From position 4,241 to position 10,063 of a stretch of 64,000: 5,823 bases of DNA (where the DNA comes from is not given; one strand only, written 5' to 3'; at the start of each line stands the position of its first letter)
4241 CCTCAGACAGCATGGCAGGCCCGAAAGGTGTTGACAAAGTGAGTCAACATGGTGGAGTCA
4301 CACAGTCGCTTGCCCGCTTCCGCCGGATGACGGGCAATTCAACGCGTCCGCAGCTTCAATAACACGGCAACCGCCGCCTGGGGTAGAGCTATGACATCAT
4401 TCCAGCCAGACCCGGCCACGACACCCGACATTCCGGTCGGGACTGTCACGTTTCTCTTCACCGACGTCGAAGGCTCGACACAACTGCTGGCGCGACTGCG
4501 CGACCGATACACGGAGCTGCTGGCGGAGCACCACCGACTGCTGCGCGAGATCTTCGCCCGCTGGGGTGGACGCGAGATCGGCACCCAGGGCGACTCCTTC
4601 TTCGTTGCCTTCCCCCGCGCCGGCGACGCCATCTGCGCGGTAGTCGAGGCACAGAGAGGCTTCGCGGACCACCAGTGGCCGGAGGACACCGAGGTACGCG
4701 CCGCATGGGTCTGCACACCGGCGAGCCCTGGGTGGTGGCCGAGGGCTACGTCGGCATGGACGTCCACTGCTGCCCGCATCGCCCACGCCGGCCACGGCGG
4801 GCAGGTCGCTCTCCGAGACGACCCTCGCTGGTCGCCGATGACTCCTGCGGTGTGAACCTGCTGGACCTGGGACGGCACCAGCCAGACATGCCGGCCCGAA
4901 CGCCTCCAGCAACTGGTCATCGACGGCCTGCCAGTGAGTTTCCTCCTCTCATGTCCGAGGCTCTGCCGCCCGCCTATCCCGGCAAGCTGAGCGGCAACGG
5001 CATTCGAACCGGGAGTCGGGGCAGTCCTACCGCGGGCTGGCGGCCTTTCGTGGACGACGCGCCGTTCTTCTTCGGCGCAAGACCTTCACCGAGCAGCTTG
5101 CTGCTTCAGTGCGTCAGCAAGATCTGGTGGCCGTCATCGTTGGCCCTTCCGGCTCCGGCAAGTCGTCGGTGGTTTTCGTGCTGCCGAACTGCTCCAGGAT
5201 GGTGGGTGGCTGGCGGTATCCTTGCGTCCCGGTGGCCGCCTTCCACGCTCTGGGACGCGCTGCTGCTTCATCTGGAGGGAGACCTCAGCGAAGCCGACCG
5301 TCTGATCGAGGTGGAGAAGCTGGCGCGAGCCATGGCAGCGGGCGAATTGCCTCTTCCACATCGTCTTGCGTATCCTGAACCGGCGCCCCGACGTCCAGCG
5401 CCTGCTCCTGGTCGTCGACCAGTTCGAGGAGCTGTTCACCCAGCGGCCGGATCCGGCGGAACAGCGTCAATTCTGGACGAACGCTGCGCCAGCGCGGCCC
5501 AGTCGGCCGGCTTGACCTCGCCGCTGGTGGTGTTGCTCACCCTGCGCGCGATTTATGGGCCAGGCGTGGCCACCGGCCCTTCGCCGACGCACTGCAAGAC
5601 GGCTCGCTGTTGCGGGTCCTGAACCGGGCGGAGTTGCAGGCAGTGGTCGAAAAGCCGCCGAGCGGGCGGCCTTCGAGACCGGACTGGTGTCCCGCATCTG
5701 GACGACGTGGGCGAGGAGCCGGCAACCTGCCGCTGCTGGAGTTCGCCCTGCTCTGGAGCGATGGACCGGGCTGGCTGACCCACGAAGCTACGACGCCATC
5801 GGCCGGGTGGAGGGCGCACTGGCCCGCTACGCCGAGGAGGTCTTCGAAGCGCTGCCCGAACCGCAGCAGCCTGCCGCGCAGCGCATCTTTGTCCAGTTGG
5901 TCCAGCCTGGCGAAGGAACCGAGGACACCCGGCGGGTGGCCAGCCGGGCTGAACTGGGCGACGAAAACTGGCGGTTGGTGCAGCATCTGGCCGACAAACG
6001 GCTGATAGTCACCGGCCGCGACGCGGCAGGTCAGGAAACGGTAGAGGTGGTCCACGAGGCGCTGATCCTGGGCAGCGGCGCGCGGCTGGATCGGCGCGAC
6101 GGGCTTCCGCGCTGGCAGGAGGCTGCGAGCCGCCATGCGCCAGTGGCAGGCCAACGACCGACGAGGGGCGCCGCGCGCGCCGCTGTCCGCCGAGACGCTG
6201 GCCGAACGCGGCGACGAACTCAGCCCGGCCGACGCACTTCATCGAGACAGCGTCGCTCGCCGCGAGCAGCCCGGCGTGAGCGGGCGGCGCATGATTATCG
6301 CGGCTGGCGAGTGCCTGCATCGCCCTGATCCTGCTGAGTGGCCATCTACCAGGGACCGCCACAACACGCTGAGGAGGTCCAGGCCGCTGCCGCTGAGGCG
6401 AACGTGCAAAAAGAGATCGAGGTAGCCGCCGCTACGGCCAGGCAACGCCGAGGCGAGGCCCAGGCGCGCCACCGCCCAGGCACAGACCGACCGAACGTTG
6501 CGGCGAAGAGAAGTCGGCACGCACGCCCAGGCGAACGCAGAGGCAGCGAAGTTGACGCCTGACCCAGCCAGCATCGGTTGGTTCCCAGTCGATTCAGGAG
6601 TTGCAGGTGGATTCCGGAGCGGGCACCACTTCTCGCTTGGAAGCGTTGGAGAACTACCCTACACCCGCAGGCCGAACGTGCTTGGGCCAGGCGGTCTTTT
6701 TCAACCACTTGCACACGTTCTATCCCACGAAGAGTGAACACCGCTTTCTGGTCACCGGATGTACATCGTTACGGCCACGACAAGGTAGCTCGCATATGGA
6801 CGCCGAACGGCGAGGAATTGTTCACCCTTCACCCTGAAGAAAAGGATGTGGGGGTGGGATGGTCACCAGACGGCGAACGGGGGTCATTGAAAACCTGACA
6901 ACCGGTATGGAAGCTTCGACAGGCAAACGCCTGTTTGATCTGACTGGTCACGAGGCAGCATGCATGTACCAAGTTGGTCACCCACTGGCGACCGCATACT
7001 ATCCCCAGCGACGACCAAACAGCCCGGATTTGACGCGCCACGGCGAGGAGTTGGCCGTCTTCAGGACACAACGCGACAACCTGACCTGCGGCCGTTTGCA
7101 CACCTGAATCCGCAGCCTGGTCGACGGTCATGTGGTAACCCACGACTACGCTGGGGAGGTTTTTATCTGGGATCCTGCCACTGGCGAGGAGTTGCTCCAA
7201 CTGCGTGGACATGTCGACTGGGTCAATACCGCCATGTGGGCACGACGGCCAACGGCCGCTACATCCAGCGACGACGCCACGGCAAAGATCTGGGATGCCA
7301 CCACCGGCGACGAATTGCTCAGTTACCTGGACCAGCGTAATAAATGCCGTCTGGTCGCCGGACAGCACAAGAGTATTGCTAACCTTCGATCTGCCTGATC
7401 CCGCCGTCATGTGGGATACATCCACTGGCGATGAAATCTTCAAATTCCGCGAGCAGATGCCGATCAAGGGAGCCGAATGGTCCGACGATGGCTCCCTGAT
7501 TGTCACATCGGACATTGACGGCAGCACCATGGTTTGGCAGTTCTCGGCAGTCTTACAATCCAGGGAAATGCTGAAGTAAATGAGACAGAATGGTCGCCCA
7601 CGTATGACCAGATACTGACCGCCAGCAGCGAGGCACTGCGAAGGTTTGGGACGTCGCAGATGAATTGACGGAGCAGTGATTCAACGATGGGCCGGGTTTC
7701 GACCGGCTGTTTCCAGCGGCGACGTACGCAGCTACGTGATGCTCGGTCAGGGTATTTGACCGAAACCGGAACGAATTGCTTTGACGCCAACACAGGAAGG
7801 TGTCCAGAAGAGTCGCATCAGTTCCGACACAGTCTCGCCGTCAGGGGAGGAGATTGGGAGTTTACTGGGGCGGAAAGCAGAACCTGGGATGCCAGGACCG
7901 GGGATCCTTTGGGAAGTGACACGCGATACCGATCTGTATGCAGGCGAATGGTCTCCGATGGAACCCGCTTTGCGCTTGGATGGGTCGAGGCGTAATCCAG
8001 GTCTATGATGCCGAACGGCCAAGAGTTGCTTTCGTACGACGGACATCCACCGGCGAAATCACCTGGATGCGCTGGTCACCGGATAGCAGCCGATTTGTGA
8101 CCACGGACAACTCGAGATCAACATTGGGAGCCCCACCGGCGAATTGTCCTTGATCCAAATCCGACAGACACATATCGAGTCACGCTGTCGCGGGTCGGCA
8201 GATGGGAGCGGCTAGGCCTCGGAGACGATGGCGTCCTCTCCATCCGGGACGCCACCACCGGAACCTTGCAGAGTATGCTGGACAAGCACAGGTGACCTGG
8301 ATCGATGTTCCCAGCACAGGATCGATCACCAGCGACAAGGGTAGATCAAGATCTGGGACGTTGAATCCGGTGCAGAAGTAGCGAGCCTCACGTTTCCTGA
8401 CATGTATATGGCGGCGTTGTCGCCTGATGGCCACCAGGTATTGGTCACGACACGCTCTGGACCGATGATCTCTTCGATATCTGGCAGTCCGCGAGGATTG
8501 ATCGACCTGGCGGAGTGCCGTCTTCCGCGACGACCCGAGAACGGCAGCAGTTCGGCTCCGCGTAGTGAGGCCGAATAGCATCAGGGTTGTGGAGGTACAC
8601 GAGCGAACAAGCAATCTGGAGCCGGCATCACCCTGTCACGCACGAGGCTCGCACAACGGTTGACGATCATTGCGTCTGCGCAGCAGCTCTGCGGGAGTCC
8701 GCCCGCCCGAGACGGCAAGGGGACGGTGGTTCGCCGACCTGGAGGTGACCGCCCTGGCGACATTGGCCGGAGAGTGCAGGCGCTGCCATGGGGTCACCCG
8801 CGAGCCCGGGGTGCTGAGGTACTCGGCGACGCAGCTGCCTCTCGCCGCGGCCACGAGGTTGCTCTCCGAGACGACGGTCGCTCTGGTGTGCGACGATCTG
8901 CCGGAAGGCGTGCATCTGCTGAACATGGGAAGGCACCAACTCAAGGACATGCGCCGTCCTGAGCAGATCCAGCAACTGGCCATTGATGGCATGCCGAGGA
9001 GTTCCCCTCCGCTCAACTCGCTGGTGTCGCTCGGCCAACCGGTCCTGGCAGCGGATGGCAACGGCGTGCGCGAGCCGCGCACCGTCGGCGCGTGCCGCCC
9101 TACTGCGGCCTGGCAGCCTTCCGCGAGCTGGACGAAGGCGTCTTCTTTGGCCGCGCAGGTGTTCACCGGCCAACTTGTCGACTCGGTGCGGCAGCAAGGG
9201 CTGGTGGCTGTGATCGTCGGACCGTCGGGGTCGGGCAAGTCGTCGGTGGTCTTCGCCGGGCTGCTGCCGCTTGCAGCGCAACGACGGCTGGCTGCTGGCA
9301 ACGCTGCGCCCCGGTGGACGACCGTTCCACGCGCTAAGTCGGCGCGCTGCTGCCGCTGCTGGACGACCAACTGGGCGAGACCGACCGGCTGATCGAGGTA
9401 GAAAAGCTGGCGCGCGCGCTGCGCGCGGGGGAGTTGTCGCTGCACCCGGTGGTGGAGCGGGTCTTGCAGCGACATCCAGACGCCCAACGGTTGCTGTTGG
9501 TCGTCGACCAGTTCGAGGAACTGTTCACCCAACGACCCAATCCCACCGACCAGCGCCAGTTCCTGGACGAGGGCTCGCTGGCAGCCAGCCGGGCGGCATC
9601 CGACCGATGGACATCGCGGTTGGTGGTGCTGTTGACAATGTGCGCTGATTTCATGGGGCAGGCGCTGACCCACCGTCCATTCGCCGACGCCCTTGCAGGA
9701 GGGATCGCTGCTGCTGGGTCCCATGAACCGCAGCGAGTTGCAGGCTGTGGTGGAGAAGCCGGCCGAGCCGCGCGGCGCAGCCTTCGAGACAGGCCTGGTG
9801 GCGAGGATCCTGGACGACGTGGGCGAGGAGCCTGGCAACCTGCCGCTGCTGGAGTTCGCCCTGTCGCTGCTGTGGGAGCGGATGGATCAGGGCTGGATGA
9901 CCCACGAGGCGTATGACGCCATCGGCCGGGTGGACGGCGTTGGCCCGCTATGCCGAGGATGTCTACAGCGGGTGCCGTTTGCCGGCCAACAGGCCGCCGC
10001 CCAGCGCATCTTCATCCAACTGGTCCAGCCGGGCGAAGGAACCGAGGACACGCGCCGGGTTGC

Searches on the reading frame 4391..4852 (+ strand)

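Call 82: search_protein_families(library=pfam, proteins=[window:4391-4852:+], max_evalue=0.001)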
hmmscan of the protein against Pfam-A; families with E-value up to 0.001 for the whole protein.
window:4391-4852:+ (154 aa): 1 family
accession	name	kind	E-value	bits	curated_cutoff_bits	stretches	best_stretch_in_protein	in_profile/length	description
PF00211.25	Guanylate_cyc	-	2e-06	27.9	21.9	1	16-75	6-66/183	Adenylate and Guanylate cyclase catalytic domain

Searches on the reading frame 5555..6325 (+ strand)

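Call 82: search_protein_families(library=pfam, proteins=[window:5555-6325:+], max_evalue=0.001)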
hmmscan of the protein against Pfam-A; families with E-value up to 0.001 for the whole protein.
window:5555-6325:+ (257 aa): 1 family
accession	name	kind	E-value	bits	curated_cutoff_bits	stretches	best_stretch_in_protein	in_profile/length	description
PF20703.3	nSTAND1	-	1.2e-25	91.4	27.1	1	75-171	246-341/379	Novel STAND NTPase 1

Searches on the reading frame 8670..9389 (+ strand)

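Call 82: search_protein_families(library=pfam, proteins=[window:8670-9389:+], max_evalue=0.001)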
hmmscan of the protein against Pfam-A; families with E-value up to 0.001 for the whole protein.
window:8670-9389:+ (240 aa): 3 families
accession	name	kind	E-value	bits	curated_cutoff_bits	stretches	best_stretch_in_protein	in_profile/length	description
PF20703.3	nSTAND1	-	3.6e-10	40.5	27.1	1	166-222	23-78/379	Novel STAND NTPase 1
PF13191.12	AAA_16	-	0.0004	21.4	32.6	0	169-204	15-51/167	AAA ATPase domain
PF13555.12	AAA_29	-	0.00088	19.4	27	0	165-205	12-50/61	P-loop containing region of AAA domain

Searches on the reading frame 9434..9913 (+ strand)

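Call 82: search_protein_families(library=pfam, proteins=[window:9434-9913:+], max_evalue=0.001)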
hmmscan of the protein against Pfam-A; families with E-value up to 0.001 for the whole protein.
window:9434-9913:+ (160 aa): 1 family
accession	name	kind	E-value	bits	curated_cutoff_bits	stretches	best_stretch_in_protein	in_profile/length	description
PF20703.3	nSTAND1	-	3.1e-13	50.6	27.1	1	9-90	106-180/379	Novel STAND NTPase 1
